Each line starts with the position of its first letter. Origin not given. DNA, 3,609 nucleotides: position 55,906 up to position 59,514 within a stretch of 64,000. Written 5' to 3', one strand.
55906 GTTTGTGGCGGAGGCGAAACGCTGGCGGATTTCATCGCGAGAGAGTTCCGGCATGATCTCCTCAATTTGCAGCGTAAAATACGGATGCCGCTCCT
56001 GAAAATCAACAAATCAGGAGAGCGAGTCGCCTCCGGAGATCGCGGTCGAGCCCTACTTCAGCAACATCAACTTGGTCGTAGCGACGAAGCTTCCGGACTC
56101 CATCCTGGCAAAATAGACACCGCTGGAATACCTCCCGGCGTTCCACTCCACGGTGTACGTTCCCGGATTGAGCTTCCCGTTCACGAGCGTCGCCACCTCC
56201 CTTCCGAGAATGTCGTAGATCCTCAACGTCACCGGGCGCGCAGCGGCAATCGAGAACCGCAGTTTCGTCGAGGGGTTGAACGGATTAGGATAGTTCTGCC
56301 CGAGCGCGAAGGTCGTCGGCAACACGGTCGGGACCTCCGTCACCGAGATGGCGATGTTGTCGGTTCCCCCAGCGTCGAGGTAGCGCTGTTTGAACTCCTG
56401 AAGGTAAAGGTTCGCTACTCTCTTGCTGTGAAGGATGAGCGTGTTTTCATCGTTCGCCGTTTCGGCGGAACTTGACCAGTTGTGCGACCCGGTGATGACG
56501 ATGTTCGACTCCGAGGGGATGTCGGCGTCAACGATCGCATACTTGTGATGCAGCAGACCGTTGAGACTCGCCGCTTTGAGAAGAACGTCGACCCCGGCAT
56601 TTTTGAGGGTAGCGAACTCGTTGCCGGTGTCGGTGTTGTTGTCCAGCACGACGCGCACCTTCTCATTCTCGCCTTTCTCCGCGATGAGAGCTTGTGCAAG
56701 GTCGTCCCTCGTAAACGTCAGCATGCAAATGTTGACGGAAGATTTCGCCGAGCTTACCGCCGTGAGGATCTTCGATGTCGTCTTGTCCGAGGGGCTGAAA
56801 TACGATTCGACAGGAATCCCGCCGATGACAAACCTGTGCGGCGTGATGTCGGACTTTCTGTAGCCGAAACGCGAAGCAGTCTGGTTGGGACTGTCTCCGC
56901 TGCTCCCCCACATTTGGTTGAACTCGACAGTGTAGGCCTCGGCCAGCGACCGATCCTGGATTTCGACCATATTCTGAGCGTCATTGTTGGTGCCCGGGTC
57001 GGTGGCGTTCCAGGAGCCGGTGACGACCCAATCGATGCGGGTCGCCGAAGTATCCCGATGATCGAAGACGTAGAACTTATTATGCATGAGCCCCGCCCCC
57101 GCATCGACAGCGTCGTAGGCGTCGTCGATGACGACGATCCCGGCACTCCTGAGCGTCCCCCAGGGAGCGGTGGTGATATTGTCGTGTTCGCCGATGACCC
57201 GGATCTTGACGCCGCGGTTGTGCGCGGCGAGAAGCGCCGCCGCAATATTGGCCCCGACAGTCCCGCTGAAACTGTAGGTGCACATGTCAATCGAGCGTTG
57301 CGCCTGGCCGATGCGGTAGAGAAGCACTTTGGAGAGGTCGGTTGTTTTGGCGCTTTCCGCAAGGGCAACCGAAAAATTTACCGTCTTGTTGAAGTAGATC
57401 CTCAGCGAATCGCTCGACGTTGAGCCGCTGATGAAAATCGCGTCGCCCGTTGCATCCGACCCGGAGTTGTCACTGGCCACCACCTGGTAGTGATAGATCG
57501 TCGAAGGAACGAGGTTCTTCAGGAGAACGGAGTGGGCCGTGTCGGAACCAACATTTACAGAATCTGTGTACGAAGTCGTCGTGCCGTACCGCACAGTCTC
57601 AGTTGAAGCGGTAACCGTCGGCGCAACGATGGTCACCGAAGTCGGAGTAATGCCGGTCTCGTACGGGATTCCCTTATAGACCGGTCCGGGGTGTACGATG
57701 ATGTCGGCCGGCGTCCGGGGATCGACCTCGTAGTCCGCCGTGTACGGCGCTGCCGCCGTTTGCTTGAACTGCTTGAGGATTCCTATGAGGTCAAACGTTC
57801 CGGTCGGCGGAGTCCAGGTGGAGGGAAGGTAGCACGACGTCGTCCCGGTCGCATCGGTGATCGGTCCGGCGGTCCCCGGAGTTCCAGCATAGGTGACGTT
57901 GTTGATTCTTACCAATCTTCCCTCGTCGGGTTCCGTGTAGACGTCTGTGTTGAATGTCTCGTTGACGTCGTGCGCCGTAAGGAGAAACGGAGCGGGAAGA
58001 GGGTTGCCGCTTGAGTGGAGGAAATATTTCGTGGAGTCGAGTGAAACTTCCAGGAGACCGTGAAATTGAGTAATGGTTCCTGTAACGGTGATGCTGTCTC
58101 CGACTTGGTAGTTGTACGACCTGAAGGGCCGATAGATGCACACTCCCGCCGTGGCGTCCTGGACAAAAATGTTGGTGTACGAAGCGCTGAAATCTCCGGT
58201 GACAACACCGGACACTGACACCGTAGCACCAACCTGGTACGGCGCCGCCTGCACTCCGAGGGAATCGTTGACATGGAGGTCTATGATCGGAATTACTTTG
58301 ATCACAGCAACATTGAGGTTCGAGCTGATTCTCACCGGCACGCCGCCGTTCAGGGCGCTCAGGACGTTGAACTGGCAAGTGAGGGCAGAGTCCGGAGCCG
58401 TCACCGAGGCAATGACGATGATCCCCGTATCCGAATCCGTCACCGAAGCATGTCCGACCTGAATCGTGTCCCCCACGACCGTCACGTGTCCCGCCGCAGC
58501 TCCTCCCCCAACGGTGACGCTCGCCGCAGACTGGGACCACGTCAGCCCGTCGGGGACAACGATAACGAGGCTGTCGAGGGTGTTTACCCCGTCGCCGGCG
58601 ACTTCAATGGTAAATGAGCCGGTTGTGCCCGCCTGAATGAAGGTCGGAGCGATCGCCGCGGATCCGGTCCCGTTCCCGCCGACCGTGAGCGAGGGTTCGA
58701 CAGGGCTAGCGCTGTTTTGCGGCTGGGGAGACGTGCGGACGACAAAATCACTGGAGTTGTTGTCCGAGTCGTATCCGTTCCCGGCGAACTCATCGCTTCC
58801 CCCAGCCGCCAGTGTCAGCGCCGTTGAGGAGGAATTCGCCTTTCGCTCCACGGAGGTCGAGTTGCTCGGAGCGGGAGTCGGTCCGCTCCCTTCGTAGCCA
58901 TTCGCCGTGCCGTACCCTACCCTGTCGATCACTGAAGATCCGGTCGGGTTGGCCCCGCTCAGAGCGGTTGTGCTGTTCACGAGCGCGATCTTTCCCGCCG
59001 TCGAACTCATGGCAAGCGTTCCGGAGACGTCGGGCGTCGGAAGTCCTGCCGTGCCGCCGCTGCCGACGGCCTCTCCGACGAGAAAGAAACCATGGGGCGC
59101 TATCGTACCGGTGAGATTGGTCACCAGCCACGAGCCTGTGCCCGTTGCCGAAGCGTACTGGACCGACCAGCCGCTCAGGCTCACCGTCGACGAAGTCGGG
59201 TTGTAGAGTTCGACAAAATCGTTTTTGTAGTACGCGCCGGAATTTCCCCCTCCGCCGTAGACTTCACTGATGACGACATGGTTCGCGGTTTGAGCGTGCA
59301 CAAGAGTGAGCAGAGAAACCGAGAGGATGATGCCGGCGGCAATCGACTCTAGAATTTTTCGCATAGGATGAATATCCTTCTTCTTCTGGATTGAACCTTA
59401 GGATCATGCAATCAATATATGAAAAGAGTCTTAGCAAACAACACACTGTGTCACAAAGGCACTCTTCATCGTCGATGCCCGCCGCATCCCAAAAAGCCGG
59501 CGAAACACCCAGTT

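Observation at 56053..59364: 1103-aa T9SS cargo protein combining a lamin-tail domain, an OB-fold, an FN3-like domain and a duplicated HKD (PLD-superfamily) catalytic domain: candidate extracellular nuclease with unusual architecture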

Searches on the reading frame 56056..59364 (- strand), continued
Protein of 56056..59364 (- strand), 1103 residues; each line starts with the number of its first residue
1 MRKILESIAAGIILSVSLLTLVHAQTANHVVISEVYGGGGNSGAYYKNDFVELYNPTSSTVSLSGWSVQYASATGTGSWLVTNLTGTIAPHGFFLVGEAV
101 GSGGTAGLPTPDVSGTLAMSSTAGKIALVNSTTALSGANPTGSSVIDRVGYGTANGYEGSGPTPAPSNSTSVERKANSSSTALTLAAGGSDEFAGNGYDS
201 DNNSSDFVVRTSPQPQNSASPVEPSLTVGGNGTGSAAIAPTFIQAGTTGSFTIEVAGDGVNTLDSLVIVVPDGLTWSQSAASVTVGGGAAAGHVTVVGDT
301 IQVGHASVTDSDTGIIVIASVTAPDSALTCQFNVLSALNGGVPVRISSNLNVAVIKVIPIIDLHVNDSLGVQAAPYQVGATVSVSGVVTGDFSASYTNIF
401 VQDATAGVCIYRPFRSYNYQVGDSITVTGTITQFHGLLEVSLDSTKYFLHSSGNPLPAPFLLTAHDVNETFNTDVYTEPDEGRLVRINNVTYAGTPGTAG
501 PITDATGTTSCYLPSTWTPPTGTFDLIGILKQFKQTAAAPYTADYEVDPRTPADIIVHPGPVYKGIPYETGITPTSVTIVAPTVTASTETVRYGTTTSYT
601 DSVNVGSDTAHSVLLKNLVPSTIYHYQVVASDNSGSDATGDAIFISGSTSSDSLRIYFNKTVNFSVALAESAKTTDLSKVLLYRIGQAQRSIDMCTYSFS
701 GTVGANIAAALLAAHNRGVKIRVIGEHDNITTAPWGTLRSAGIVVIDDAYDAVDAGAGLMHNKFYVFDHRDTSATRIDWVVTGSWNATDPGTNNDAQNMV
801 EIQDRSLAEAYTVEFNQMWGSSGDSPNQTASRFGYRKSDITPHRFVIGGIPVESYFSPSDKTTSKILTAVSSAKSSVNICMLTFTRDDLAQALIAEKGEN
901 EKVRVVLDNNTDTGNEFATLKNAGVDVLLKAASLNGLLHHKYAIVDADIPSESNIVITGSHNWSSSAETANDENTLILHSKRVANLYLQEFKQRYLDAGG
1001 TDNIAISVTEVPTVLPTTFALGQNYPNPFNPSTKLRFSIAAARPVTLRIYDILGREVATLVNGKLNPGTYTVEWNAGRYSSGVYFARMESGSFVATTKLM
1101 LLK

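Call 50: search_protein_families(library=pfam, proteins=[L071:533-3340:+, L071:3345-4319:+, L071:4319-5389:+, L071:5389-8652:+, L071:8730-10136:+, L010:6007-9291:+], max_evalue=0.01)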
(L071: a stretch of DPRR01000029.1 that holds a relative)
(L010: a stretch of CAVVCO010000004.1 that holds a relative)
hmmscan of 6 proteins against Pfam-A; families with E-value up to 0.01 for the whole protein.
L071:533-3340:+ (936 aa): 7 families
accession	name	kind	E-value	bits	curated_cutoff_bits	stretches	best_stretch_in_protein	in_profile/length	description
PF00593.30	TonB_dep_Rec_b-barrel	-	4.3e-26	93.2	27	1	355-873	19-436/436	TonB dependent receptor-like, beta-barrel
PF13715.12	CarbopepD_reg_2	-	8.5e-20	71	32.2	1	25-113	1-88/88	CarboxypepD_reg-like domain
PF13620.12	CarboxypepD_reg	-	7.2e-18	65.2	32.3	1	25-102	2-82/82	Carboxypeptidase regulatory-like domain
PF14905.12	OMP_b-brl_3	-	5.3e-14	52.5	27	1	473-746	53-301/408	Outer membrane protein beta-barrel family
PF07715.20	Plug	-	4.3e-11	43.7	23.9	1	125-219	5-105/107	TonB-dependent Receptor Plug Domain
PF08308.17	PEGA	-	0.0012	19.1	20.8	1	39-104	11-70/71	PEGA domain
PF14686.12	fn3_3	-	0.0047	17.1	24.4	1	45-96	22-74/75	Polysaccharide lyase family 4, domain II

L071:3345-4319:+ (325 aa): 3 families
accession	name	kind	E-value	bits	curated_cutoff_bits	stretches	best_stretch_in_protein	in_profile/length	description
PF19572.5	PorV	-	1.4e-11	44.9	27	1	32-250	9-234/243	Type IX secretion system protein PorV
PF03687.19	UPF0164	-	4.3e-09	36.1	21.4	1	37-156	43-153/325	Uncharacterised protein family (UPF0164)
PF03349.22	Toluene_X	-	7e-09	35.1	29.7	1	41-98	19-73/421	Outer membrane protein transport protein (OMPP1/FadL/TodX)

L071:4319-5389:+ (357 aa): 1 family
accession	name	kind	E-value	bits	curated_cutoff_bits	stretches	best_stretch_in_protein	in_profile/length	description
PF01436.27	NHL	-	7e-08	32.6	20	0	324-350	1-28/28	NHL repeat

L071:5389-8652:+ (1088 aa): 4 families
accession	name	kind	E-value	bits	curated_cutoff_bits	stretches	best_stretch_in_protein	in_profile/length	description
PF13091.12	PLDc_2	-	6.2e-41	139.8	27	2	853-976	3-129/132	PLD-like domain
PF18942.5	DUF5689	-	5e-07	30.3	28.6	1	336-537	5-217/217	Family of unknown function (DUF5689)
PF18962.6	Por_Secre_tail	-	1.1e-06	29.3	27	1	1010-1085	2-74/75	Secretion system C-terminal sorting domain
PF00041.27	fn3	-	0.0014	19.2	25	1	552-617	10-71/84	Fibronectin type III domain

L071:8730-10136:+ (469 aa): 4 families
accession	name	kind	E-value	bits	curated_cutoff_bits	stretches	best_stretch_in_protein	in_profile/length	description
PF00006.31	ATP-synt_ab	-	1.2e-73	247.8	29.5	1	137-350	1-213/213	ATP synthase alpha/beta family, nucleotide-binding domain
PF02874.29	ATP-synt_ab_N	-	4e-21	75.7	20.9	1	8-80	1-69/69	ATP synthase alpha/beta family, beta-barrel domain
PF22919.1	ATP-synt_VA_C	-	1.6e-16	60.7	24.7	1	356-442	6-95/101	C-terminal domain of V and A type ATP synthase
PF13191.12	AAA_16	-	0.0069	17.3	32.6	0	155-183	29-56/167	AAA ATPase domain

L010:6007-9291:+ (1095 aa): 4 families
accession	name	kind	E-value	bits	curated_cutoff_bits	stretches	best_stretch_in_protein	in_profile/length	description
PF13091.12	PLDc_2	-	9.9e-42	142.3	27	2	858-983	3-130/132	PLD-like domain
PF00932.25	LTD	-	1.1e-17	64.8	34.3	1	21-137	3-108/109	Lamin Tail Domain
PF18962.6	Por_Secre_tail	-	8e-11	42.5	27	1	1017-1092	2-74/75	Secretion system C-terminal sorting domain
PF16656.11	Pur_ac_phosph_N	-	0.00031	21.7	30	1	561-620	12-82/93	Purple acid Phosphatase, N-terminal domain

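Call 65: search_protein_families(library=ncbifam, proteins=[L071:533-3340:+, L071:3345-4319:+, L071:4319-5389:+], max_evalue=0.001)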
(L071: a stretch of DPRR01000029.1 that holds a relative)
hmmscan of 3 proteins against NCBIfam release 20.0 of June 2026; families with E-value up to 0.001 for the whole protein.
L071:533-3340:+ (936 aa): 15 families
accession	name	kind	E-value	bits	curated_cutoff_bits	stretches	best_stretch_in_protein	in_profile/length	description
TIGR04056.1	OMP_RagA_SusC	subfamily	7.4e-24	84.1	368.25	2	25-239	3-216/981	SusC/RagA family TonB-linked outer membrane protein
TIGR01785.1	TonB-hemin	subfamily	1e-16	60.6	316.85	1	524-748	359-567/677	TonB-dependent heme/hemoglobin receptor family protein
TIGR01786.1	TonB-hemlactrns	subfamily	4.4e-15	55.1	323.75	1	305-936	265-719/719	TonB-dependent hemoglobin/transferrin/lactoferrin family receptor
NF010010.0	PRK13483.1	equivalog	7.9e-14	50.6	927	1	646-744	450-552/660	ligand-gated channel protein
TIGR01783.1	TonB-siderophor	subfamily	1.3e-12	47.2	223.5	2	595-745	405-535/649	TonB-dependent siderophore receptor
NF052345.1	S_layer_anammox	exception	1.1e-10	39.6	1400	1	20-110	1310-1400/1596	Kustd1514 family S-layer glycoprotein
TIGR01779.1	TonB-B12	equivalog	1.4e-09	37.1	599.7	2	644-737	422-503/614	TonB-dependent vitamin B12 receptor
NF010012.0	PRK13486.1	equivalog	1.6e-09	36.7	924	1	593-720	412-531/696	TonB-dependent receptor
NF049947.1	TonB_dep_PCPU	exception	1.2e-08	33.7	800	1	647-741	484-574/685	TonB-dependent receptor, PCPU motif-type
NF041535.1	TonB_rec_PqqU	equivalog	1.5e-08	33.4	1200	1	177-230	82-134/676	TonB-dependent receptor PqqU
TIGR01782.1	TonB-Xanth-Caul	subfamily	2e-08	33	310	1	645-745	636-752/868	TonB-dependent receptor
NF049944.1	TonB_dep_PUIUD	equivalog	4e-08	32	850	1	486-739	347-572/686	TonB-dependent receptor, PUIUD motif-type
NF049946.1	TonB_dep_CU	exception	1.6e-07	30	700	1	648-738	488-575/683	TonB-dependent receptor, CU motif-type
NF010038.0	PRK13513.1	equivalog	8.1e-07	28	942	0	127-256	54-195/659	ligand-gated channel protein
NF053590.1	TonB_dep_TOL0244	equivalog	3.3e-06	26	645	0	639-738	400-492/604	TOL_0244 family TonB-dependent receptor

L071:3345-4319:+ (325 aa): 5 families
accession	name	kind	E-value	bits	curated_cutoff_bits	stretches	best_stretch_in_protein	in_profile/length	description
NF033709.1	PorV_fam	subfamily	2e-70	238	90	1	34-323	3-324/326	PorV/PorQ family protein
NF033711.1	T9SS_PorQ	equivalog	1.3e-27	96.7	220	1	25-201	17-191/335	type IX secretion system protein PorQ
NF033710.1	T9SS_OM_PorV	equivalog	8.9e-27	94.2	250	1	31-250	22-246/367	type IX secretion system outer membrane channel protein PorV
NF052325.1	PorVQ2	equivalog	3.3e-24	85.4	325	1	36-181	28-184/354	putative type IX sorting system protein PorV2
TIGR03519.1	T9SS_PorP_fam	subfamily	0.00079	19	90.55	0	209-320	177-287/292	PorP/SprF family type IX secretion system membrane protein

L071:4319-5389:+ (357 aa): 2 families
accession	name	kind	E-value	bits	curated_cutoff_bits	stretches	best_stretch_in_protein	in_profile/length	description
NF035926.1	scyF_NHL_VPEP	equivalog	8.3e-06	25.2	350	1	279-347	149-223/376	scytonemin biosynthesis PEP-CTERM protein ScyF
NF047780.1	LIC12708_fam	subfamily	0.00078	18.4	150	0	5-89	4-89/391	LIC_12708 family protein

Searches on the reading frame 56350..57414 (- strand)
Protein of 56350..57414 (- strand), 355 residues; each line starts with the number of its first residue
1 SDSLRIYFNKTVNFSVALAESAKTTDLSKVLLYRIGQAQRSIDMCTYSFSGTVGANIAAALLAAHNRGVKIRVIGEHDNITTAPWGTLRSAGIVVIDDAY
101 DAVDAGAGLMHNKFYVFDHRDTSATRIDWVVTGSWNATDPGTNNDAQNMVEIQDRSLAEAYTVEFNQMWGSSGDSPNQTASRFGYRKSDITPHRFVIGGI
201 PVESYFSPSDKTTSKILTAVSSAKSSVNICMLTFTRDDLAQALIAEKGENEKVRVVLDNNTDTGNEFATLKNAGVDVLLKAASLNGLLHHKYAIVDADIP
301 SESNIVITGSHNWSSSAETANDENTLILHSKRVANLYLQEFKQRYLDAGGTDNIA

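Call 45: find_homologous_proteins(query=window:56350-57414:-)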
Query window:56350-57414:- (355 aa): 1371 proteins with E <= 0.001 among 8000 candidates; the best 120 are listed.
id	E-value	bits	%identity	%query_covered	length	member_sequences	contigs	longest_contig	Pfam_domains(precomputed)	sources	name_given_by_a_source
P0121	9.9e-201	684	83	100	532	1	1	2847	PF18962.8,PF13091.13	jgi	jgi:phosphatidylserine/phosphatidylglycerophosphate/cardiolipin synthase-like enzyme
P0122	6.7e-200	681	83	100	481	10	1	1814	PF18962.8,PF13091.13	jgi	jgi:phosphatidylserine/phosphatidylglycerophosphate/cardiolipin synthase-like enzyme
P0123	1.1e-177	608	76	100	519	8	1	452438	PF18962.8,PF13091.13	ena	-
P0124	1.8e-138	479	62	99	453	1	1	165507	PF18962.8,PF13091.13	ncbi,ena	-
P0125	2.6e-138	479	62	100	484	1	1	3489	PF18962.8,PF13091.13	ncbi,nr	ncbi:MAG: phospholipase D-like domain-containing protein, partial [Bacteroidetes bacterium]|nr:phosp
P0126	2.3e-137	476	61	100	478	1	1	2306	PF18962.8,PF13091.13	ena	-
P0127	2.6e-133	462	61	99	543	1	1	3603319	PF18962.8,PF13091.13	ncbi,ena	-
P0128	4.3e-133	462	60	99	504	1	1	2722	PF18962.8,PF13091.13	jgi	jgi:phosphatidylserine/phosphatidylglycerophosphate/cardiolipin synthase-like enzyme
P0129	1.3e-132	460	60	98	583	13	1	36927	PF18962.8,PF13091.13,PF00041.28,PF16656.12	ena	-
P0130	1.9e-130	453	59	99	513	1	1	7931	PF18962.8,PF13091.13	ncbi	ncbi:MAG: phospholipase D-like domain-containing protein, partial [Bacteroidota bacterium]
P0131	3.5e-125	436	57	99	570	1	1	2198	PF18962.8,PF13091.13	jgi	jgi:HKD family nuclease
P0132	1.3e-123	430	60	99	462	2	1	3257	PF18962.8,PF13091.13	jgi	-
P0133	8.6e-123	428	57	99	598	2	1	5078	PF18962.8,PF07894.19,PF13091.13,PF16656.12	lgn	-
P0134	1.1e-122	427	56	100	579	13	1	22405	PF18962.8,PF13091.13,PF16656.12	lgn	-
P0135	5.9e-122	425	56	99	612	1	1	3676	PF18962.8,PF13091.13,PF18942.6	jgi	jgi:phosphatidylserine/phosphatidylglycerophosphate/cardiolipin synthase-like enzyme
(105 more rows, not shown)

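Call 54: search_solved_structures(query=A3, max_evalue=0.1)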
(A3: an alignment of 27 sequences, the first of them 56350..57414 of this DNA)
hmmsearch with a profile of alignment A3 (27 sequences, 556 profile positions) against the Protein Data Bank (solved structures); distinct sequences matched with E-value up to 0.1: 29.
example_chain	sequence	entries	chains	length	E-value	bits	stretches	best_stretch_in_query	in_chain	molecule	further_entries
4ggj_A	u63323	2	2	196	2.8e-24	88.5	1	314-449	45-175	Mitochondrial cardiolipin hydrolase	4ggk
9lkx_K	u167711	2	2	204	5.9e-23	84.1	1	318-450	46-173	Mitochondrial cardiolipin hydrolase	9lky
1byr_A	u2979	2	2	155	4.3e-19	71.4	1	305-450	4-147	PROTEIN (ENDONUCLEASE)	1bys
4h4a_A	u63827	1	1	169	2.4e-17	65.6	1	134-275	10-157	Mitochondrial cardiolipin hydrolase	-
4gen_A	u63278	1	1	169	2.5e-17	65.5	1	134-274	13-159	Mitochondrial cardiolipin hydrolase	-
4gel_A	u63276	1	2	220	3.5e-17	65.1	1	133-275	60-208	Mitochondrial cardiolipin hydrolase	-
4gem_A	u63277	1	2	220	6.7e-16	60.8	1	133-275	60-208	Mitochondrial cardiolipin hydrolase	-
6ehi_A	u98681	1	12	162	1.9e-09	39.5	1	319-435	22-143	Nuclease NucT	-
8v05_A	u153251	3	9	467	1.8e-06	29.7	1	155-337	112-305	5'-3' exonuclease PLD3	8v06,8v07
7e0m_A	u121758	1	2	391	9e-06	27.4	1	123-225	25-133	Phospholipase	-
30ie_B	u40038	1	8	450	2.5e-05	25.9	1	141-225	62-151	Virion nicking-joining enzyme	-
9fj0_A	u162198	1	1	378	7.4e-05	24.4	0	134-191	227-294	Envelope phospholipase OPG057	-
9fhk_B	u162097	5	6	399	9e-05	24.1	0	134-189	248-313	Envelope phospholipase OPG057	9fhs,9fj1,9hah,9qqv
9fiz_A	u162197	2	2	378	9.1e-05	24.1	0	134-186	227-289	Envelope phospholipase OPG057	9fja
5lzk_A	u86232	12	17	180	0.0034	18.9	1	302-448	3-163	Protein FAM83B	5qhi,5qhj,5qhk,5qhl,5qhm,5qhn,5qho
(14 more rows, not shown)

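Call 55: search_protein_families(library=padloc, proteins=[window:56350-57414:-], max_evalue=0.01)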
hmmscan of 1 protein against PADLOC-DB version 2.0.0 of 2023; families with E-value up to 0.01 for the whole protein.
window:56350-57414:- (355 aa): 11 families
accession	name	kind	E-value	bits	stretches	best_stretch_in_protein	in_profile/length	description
PDLC03829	ZacB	-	1.6e-07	28.6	1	93-158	276-340/586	-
PDLC02614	DrmC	-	5.2e-07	27.6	1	213-336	23-143/153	DrmC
PDLC02605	DrmC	-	1.1e-05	23.2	1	28-99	117-188/270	DrmC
PDLC02606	DrmC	-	3.6e-05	21.6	0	28-78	36-84/182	DrmC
PDLC02588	DrmC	-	0.00014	19.6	1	28-76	106-152/256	DrmC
PDLC02707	PbeA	-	0.00018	18.3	0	103-171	130-199/672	PbeA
PDLC02589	DrmC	-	0.00036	17.7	1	29-79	113-161/264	DrmC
PDLC02609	DrmC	-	0.00048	18.2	0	211-335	96-223/241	DrmC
PDLC02901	DpdK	-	0.0036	15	0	128-171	128-171/173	DpdK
PDLC03924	MkoC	-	0.006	12.7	1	225-334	1006-1122/1136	-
PDLC02595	DrmC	-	0.0068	14.2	0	35-76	125-168/269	DrmC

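Call 78: search_protein_representatives(protein=window:56350-57414:-)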
Query: 355 residues. Proteins with E-value up to 0.001 (for the whole library): 8886; up to 1e-10: 3031; up to 1e-30: 710. The best 150 are listed.
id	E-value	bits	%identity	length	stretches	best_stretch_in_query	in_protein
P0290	1.9e-144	497.2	62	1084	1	3-354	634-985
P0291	7.4e-133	459.1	61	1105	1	4-354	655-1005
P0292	5.7e-129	446.3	60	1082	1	3-354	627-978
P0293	1.7e-127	441.5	59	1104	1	4-354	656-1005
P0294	2.4e-125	434.5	57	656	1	3-354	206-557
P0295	1.1e-114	399.5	55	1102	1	4-354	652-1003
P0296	6.9e-113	393.5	55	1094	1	3-353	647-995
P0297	1.4e-110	385.9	55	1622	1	3-353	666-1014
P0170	7.6e-110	383.5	53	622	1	3-354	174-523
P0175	1.1e-108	379.6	75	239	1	44-280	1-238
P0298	1.3e-107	376.1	53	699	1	4-354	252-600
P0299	2.9e-106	371.7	54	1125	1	3-354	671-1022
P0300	5.0e-106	370.9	53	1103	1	3-354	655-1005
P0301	8.4e-106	370.2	53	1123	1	3-354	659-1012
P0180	1.3e-105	369.6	52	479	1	2-354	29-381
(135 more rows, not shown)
